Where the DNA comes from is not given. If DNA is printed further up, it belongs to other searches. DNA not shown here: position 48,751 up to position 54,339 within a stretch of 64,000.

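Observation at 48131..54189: Minimal NRPS cluster: one C-A(MT)-T-TE module co-transcribed with its own Sfp-type PPTase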

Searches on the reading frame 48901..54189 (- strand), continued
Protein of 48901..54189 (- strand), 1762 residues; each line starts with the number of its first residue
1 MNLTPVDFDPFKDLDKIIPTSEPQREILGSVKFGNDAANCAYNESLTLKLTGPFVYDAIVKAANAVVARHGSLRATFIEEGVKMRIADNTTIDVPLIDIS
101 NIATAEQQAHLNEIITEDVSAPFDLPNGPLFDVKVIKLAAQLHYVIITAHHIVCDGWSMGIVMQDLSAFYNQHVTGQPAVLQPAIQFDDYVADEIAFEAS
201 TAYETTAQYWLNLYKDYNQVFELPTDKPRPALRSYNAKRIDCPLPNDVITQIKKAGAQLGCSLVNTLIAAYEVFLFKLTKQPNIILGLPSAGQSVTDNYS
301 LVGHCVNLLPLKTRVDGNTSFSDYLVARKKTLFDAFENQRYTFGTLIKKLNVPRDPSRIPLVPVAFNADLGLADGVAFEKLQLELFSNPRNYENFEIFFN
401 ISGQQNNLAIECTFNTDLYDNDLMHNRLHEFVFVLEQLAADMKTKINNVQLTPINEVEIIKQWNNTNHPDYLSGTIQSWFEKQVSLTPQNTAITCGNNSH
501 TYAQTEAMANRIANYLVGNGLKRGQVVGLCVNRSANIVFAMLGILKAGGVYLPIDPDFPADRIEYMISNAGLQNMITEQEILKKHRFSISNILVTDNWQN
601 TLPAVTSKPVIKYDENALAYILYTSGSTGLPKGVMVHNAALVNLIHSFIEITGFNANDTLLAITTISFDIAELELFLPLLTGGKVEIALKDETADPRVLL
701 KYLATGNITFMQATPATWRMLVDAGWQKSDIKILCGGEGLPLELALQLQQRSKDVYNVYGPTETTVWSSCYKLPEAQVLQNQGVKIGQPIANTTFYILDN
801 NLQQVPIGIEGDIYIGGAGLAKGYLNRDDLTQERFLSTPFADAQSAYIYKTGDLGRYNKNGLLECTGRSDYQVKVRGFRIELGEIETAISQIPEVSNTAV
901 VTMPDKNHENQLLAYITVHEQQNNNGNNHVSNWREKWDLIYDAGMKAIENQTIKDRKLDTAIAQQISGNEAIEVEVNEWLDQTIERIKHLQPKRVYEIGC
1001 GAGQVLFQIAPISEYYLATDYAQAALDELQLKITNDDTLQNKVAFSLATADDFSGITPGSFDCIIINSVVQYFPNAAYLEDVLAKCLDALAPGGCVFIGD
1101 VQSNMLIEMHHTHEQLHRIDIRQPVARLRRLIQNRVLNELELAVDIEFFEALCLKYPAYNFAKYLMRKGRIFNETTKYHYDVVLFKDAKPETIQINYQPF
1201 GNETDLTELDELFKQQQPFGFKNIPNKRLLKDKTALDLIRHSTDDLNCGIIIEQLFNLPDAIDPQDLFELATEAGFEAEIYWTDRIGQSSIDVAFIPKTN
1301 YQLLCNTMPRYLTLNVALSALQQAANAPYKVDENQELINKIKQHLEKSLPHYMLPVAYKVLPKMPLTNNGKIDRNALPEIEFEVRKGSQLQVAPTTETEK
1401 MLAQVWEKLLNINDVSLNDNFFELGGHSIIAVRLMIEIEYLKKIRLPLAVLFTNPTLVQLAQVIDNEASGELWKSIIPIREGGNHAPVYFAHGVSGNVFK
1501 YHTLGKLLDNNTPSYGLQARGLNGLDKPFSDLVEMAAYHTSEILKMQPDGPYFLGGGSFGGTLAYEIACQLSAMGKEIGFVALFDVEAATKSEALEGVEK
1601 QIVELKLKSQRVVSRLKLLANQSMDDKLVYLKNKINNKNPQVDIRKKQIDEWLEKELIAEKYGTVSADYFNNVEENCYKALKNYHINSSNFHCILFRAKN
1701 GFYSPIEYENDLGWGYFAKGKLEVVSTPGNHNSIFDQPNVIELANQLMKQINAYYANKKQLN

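Call 26: list_cluster_members(proteins=[window:48901-54189:-, window:48131-48898:-, window:56357-59032:-, window:46402-47316:-])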
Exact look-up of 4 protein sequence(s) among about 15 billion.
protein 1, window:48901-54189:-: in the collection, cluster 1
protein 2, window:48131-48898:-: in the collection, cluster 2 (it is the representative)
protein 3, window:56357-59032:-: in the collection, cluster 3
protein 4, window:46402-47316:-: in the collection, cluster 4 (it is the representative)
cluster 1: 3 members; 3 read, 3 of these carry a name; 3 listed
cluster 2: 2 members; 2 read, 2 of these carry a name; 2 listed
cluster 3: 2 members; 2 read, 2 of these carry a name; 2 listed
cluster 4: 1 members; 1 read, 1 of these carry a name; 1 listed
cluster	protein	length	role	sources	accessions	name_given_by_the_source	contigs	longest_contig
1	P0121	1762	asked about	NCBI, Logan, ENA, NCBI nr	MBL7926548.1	MAG: amino acid adenylation domain-containing protein [Bacteroidia bacterium] | amino acid adenylation domain-containing protein [Bacteroidia bacterium]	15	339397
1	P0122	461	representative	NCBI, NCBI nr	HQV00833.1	MAG TPA: condensation domain-containing protein, partial [Bacteroidia bacterium] | condensation domain-containing protein [Bacteroidia bacterium]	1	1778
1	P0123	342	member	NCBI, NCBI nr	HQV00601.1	MAG TPA: thioesterase domain-containing protein, partial [Bacteroidia bacterium] | thioesterase domain-containing protein [Bacteroidia bacterium]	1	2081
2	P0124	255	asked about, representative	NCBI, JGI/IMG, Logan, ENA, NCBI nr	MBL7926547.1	MAG: 4'-phosphopantetheinyl transferase superfamily protein [Bacteroidia bacterium] | 4'-phosphopantetheinyl transferase superfamily protein [Bacteroidia bacterium]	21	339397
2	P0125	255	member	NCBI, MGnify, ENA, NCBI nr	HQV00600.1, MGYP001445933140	MAG TPA: 4'-phosphopantetheinyl transferase superfamily protein [Bacteroidia bacterium] | CR=1 FL=1 | 4'-phosphopantetheinyl transferase superfamily protein [Bacteroidia bacterium]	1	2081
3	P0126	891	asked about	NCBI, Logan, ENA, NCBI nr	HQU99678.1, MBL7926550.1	MAG: valine--tRNA ligase [Bacteroidia bacterium] | valine--tRNA ligase [Bacteroidia bacterium]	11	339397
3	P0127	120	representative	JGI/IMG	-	valyl-tRNA synthetase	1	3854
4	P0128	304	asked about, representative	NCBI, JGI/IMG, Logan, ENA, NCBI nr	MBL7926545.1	MAG: ribonuclease Z [Bacteroidia bacterium] | ribonuclease Z [Bacteroidia bacterium]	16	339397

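Call 28: search_protein_families(library=pfam, proteins=[L007:3405-9998:+, L008:3297-9983:+], max_evalue=0.00001)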
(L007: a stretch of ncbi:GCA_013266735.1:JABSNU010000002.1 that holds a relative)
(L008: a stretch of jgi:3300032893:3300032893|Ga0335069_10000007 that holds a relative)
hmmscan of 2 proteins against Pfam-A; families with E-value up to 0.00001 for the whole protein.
L007:3405-9998:+ (2197 aa): 10 families
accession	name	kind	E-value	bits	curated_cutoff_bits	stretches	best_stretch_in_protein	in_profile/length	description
PF00109.32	ketoacyl-synt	-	4.6e-65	220.2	20.8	1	613-862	2-252/252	Beta-ketoacyl synthase, N-terminal domain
PF00501.34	AMP-binding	-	6.6e-60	203.4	29.9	1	20-366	2-384/384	AMP-binding enzyme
PF00698.26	Acyl_transf_1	-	1.2e-52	179.8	32.7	1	1135-1417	1-278/319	Acyl transferase domain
PF00202.27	Aminotran_3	-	9.2e-47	160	30.5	1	1748-2105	10-372/403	Aminotransferase class-III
PF02801.28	Ketoacyl-synt_C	-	3.3e-40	137.2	20.8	1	870-987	1-118/119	Beta-ketoacyl synthase, C-terminal domain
PF00550.31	PP-binding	-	1.2e-23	83.6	20.8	2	1515-1581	2-67/67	Phosphopantetheine attachment site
PF16197.11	KAsynt_C_assoc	-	9e-17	61.9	33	1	991-1103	2-111/111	Ketoacyl-synthetase C-terminal extension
PF22621.2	CurL-like_PKS_C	-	1.2e-15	57.6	27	1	1051-1114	1-64/64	CurL-like, PKS C-terminal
PF22336.2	RhiE-like_linker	-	1.9e-09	37.8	27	1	1056-1114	3-60/67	RhiE-like, KS-MAT linker domain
PF13193.12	AMP-binding_C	-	8.1e-07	30.3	24.5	1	425-499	1-76/76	AMP-binding enzyme C-terminal domain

L008:3297-9983:+ (2228 aa): 10 families
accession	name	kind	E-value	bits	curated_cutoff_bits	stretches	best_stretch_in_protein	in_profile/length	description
PF00501.34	AMP-binding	-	1e-74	252.1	29.9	1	24-377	1-384/384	AMP-binding enzyme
PF00109.32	ketoacyl-synt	-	1.2e-71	241.7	20.8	1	622-870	3-252/252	Beta-ketoacyl synthase, N-terminal domain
PF00698.26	Acyl_transf_1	-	2.9e-52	178.6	32.7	1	1143-1427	1-280/319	Acyl transferase domain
PF00202.27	Aminotran_3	-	6.9e-50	170.3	30.5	1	1783-2142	9-373/403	Aminotransferase class-III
PF02801.28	Ketoacyl-synt_C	-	2.4e-41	140.9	20.8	1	878-995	1-118/119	Beta-ketoacyl synthase, C-terminal domain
PF00550.31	PP-binding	-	6.2e-25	87.7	20.8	2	1538-1605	1-67/67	Phosphopantetheine attachment site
PF16197.11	KAsynt_C_assoc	-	3.4e-18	66.5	33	1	998-1111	1-111/111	Ketoacyl-synthetase C-terminal extension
PF22621.2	CurL-like_PKS_C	-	6.9e-17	61.6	27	1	1063-1122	5-64/64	CurL-like, PKS C-terminal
PF22336.2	RhiE-like_linker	-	9.6e-13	48.4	27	1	1064-1124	3-62/67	RhiE-like, KS-MAT linker domain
PF13193.12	AMP-binding_C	-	9.7e-12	46.1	24.5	1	436-509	1-76/76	AMP-binding enzyme C-terminal domain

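Call 29: find_encoding_contigs(protein=P0036, flank=10000, max_places=1)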
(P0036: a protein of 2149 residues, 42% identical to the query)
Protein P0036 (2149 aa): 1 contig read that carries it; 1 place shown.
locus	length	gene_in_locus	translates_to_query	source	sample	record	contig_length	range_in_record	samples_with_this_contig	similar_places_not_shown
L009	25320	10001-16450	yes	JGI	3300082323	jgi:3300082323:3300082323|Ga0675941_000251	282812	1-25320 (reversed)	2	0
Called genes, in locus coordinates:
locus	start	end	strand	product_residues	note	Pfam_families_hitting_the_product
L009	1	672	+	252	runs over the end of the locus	-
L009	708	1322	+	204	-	PF00132:Hexapep (weak), PF14602:Hexapep_2 (weak)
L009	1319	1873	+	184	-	-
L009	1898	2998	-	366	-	PF01757:Acyl_transf_3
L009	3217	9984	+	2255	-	PF00501:AMP-binding, PF13193:AMP-binding_C, PF00550:PP-binding, PF00109:ketoacyl-synt, PF02801:Ketoacyl-synt_C, PF16197:KAsynt_C_assoc, PF22336:RhiE-like_linker, PF22621:CurL-like_PKS_C, +3 more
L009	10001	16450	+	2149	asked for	PF00668:Condensation, PF00501:AMP-binding, PF00550:PP-binding, PF00668:Condensation, PF00501:AMP-binding, PF13193:AMP-binding_C, PF00550:PP-binding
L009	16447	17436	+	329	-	PF18563:TubC_N, PF00561:Abhydrolase_1, PF00975:Thioesterase, PF12146:Hydrolase_4 (weak)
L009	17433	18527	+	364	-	PF01757:Acyl_transf_3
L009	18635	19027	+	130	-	-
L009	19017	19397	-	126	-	-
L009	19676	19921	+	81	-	-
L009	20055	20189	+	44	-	-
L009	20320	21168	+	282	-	-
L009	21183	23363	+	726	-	PF12895:ANAPC3 (faint), PF00515:TPR_1 (faint), PF04049:ANAPC8 (faint), PF07719:TPR_2 (faint), PF13181:TPR_8 (faint), PF13371:TPR_9 (faint), PF14559:TPR_19 (weak), PF13432:TPR_16, +21 more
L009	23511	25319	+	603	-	?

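Call 30: find_encoding_contigs(protein=P0062, flank=10000, max_places=1)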
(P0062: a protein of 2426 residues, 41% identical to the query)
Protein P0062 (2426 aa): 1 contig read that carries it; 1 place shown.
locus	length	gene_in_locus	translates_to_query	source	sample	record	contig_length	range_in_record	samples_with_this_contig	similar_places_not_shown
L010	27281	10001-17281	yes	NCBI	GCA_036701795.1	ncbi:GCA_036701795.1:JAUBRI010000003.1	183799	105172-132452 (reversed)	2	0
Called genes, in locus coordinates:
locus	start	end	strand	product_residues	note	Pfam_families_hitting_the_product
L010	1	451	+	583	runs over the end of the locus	PF07538:ChW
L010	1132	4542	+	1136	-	PF00668:Condensation, PF00501:AMP-binding, PF13193:AMP-binding_C, PF00550:PP-binding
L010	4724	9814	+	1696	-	-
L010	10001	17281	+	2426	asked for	PF00668:Condensation, PF00501:AMP-binding, PF13193:AMP-binding_C, PF00550:PP-binding, PF00668:Condensation, PF00501:AMP-binding, PF13193:AMP-binding_C, PF00550:PP-binding, +1 more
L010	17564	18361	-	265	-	PF02654:CobS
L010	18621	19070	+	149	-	-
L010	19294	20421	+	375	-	PF01702:TGT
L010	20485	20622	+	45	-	PF02533:PsbK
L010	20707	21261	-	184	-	PF02798:GST_N, PF13417:GST_N_3, PF13409:GST_N_2, PF14497:GST_C_3, PF00043:GST_C, PF13410:GST_C_2 (weak)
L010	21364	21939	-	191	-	PF02659:Mntp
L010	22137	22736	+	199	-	PF01292:Ni_hydr_CYTB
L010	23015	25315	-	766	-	PF02743:dCache_1, PF01590:GAF, PF13185:GAF_2, PF13492:GAF_3 (faint), PF02518:HATPase_c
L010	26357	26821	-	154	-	-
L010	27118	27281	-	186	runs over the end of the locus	PF12464:Mac, PF00132:Hexapep, PF14602:Hexapep_2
